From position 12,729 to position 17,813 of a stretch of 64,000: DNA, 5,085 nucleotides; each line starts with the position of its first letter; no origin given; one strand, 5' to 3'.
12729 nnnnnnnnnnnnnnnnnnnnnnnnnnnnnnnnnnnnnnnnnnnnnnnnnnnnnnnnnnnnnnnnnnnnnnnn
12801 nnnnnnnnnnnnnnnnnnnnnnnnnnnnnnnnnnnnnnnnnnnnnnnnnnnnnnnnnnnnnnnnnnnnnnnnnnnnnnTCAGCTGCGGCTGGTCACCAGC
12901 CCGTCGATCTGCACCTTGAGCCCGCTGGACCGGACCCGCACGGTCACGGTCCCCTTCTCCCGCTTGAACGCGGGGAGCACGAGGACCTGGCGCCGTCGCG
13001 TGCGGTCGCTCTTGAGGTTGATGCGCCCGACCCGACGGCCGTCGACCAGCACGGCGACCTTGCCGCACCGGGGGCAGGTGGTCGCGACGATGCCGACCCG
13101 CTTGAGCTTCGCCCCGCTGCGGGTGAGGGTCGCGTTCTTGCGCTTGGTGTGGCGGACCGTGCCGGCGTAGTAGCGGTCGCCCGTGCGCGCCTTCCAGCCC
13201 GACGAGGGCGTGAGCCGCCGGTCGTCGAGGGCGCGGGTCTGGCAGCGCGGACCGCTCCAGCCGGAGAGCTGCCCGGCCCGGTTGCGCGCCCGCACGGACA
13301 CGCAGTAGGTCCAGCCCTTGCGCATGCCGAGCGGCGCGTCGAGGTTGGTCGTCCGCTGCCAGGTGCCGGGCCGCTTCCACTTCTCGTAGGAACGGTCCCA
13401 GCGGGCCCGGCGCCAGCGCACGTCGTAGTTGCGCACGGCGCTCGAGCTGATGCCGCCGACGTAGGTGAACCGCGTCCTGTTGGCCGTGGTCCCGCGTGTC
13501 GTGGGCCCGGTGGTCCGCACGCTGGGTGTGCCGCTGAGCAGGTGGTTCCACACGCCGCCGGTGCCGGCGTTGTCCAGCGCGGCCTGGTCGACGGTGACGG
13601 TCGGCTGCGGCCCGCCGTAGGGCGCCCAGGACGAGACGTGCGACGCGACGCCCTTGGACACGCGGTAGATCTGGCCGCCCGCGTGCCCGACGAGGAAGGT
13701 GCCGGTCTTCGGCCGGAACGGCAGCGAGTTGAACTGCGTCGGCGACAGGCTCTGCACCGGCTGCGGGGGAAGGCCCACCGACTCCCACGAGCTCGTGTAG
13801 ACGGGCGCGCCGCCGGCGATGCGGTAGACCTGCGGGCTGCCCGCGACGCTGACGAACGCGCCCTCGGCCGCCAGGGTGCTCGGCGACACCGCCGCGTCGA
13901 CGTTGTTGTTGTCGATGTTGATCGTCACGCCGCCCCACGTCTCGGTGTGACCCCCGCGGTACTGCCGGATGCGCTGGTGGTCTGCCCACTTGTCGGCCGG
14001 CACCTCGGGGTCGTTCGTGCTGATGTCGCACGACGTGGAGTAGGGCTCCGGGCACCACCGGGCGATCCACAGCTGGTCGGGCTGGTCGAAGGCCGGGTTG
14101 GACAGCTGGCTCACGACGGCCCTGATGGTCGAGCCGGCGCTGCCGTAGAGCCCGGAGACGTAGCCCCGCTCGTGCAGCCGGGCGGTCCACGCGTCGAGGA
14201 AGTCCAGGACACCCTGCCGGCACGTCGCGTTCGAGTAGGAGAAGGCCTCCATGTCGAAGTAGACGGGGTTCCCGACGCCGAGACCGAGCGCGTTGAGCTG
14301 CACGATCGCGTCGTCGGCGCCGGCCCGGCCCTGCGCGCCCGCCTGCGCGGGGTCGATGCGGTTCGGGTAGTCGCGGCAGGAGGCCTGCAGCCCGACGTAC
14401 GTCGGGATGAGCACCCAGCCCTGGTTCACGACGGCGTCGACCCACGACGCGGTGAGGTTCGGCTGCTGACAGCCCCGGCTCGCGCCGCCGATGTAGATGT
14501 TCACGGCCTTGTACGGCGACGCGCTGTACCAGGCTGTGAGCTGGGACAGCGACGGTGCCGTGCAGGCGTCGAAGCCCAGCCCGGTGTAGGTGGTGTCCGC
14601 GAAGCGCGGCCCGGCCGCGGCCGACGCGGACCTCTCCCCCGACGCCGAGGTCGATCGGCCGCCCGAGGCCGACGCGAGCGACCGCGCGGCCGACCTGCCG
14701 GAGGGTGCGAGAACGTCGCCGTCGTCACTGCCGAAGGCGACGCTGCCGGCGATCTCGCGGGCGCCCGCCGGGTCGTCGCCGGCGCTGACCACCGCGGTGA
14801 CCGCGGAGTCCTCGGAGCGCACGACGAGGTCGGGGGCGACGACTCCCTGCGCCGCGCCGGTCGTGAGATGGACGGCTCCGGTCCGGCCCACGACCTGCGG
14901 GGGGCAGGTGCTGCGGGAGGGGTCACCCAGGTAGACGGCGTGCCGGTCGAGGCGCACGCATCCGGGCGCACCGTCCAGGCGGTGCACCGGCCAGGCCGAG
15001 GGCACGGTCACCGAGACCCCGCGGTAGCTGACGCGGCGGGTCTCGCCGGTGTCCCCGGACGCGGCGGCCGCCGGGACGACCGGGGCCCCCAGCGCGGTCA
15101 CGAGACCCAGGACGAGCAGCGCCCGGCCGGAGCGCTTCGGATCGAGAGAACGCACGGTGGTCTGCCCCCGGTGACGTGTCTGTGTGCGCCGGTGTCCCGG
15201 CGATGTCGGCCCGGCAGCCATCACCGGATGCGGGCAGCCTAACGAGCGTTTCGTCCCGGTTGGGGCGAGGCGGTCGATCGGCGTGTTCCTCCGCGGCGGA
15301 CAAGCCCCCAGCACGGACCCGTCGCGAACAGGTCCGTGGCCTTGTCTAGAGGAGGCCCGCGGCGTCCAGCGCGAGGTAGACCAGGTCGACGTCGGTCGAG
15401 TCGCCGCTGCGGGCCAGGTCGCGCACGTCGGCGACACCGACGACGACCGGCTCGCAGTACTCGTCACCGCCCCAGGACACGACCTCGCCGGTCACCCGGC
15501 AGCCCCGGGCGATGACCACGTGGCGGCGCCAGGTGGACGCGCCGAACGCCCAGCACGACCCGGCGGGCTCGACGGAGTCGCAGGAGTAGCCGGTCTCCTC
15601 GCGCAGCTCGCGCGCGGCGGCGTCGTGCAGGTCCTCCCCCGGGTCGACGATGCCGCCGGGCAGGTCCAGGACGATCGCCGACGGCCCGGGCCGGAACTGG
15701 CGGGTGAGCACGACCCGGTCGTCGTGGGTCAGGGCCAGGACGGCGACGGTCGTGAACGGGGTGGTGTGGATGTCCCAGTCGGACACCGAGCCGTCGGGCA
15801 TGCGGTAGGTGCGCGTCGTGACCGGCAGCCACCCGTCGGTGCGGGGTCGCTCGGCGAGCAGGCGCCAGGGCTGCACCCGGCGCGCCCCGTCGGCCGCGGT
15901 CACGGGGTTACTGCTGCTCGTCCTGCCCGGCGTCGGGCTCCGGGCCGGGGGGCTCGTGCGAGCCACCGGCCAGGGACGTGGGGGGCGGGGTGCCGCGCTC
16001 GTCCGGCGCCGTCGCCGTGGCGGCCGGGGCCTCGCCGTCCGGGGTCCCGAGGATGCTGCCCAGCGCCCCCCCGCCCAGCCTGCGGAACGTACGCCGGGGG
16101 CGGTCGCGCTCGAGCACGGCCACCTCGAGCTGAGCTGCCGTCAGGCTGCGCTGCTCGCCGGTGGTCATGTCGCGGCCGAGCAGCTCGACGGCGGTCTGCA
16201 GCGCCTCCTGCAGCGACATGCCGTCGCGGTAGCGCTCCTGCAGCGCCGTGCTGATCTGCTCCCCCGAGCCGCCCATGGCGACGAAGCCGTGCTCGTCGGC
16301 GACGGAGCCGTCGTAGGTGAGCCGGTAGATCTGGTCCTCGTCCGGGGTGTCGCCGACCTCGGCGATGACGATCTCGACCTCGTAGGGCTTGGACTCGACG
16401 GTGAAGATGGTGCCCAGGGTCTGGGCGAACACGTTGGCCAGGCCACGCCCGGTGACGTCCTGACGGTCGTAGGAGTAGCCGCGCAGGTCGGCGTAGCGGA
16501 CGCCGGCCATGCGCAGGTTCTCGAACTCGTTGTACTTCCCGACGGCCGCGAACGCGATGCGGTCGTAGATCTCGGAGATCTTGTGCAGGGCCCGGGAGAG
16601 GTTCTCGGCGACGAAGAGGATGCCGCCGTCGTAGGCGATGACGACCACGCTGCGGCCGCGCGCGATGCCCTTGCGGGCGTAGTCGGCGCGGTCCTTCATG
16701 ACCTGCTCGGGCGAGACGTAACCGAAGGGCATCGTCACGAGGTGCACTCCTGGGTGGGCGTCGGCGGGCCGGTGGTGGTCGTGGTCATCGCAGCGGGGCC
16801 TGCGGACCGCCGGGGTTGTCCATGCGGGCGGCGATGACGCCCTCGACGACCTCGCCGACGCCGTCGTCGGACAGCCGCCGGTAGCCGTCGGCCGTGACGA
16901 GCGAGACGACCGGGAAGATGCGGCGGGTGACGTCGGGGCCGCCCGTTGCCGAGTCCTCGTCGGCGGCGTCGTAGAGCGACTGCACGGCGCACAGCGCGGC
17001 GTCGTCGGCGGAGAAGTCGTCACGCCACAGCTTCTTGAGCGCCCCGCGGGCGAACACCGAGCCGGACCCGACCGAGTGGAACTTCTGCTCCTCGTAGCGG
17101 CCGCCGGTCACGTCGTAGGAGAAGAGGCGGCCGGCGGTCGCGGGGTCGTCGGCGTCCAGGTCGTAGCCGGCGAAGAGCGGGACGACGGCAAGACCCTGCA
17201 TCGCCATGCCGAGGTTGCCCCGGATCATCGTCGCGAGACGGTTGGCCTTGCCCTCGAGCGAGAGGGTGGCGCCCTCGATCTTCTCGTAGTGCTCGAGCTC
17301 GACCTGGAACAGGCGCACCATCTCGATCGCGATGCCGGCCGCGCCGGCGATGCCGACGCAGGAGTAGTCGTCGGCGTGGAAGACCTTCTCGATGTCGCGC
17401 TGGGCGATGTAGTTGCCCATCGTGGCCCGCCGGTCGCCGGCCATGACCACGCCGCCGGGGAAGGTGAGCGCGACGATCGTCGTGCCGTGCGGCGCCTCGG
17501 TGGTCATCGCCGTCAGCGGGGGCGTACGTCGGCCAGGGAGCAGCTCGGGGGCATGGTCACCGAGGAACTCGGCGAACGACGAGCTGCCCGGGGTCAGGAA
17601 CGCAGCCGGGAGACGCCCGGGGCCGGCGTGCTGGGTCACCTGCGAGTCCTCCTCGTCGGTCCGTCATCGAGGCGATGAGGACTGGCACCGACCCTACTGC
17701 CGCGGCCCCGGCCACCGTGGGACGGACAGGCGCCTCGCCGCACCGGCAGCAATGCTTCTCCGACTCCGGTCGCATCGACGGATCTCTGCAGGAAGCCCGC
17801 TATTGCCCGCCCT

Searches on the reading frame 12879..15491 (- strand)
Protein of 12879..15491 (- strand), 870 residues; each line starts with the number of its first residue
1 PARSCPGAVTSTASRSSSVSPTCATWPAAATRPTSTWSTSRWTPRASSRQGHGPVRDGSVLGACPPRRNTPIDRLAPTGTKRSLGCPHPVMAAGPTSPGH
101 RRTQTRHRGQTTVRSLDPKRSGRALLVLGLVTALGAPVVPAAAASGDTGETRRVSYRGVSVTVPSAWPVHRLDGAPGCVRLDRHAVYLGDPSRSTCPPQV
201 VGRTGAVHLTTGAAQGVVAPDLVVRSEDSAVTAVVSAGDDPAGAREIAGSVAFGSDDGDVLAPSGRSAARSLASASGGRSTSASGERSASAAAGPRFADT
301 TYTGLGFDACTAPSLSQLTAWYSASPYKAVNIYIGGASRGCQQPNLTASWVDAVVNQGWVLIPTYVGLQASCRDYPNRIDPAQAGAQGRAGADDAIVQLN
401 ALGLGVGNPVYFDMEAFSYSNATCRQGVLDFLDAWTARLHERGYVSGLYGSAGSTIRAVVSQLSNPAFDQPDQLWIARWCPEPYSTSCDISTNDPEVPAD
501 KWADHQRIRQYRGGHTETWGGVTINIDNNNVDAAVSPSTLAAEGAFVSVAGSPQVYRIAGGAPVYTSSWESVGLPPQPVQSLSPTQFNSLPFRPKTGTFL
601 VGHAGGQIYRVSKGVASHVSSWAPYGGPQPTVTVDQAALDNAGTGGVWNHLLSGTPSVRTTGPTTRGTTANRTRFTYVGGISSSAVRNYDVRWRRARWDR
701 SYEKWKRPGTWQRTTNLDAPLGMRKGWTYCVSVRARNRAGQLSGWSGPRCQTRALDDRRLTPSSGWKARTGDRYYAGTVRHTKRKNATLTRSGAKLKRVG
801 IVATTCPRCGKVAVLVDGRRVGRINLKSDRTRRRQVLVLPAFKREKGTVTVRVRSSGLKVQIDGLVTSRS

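Call 100: search_protein_families(library=pfam, proteins=[window:12879-15491:-], max_evalue=0.00001)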
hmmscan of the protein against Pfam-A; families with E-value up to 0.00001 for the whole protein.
window:12879-15491:- (870 aa): 1 family
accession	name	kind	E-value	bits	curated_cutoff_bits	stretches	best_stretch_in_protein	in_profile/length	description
PF08924.17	Rv2525c_GlyHyd-like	-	4.2e-45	154.7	27.2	1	320-531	2-198/198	Rv2525c-like, glycoside hydrolase-like domain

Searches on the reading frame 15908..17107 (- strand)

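Call 100: search_protein_families(library=pfam, proteins=[window:15908-17107:-], max_evalue=0.00001)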
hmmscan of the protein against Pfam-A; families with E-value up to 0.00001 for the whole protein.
window:15908-17107:- (399 aa): 1 family
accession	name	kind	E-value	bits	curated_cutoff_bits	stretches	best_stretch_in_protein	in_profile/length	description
PF00227.31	Proteasome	-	4.2e-18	66.1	22.4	1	150-330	3-187/189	Proteasome subunit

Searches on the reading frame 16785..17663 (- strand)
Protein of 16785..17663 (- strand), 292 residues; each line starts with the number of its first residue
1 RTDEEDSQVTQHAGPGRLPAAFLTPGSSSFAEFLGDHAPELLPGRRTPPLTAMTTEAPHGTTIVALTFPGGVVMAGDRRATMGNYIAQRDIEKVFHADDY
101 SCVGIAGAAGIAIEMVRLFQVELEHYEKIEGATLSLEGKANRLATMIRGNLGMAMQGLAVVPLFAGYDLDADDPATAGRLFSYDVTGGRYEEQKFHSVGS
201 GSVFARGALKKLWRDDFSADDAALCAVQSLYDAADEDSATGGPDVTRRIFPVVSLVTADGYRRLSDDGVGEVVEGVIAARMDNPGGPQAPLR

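Call 100: search_protein_families(library=pfam, proteins=[window:16785-17663:-], max_evalue=0.00001)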
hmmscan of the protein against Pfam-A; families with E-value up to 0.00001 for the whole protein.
window:16785-17663:- (292 aa): 1 family
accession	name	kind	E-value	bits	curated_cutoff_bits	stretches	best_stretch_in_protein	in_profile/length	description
PF00227.31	Proteasome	-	6.8e-38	130.6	22.4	1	59-242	3-182/189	Proteasome subunit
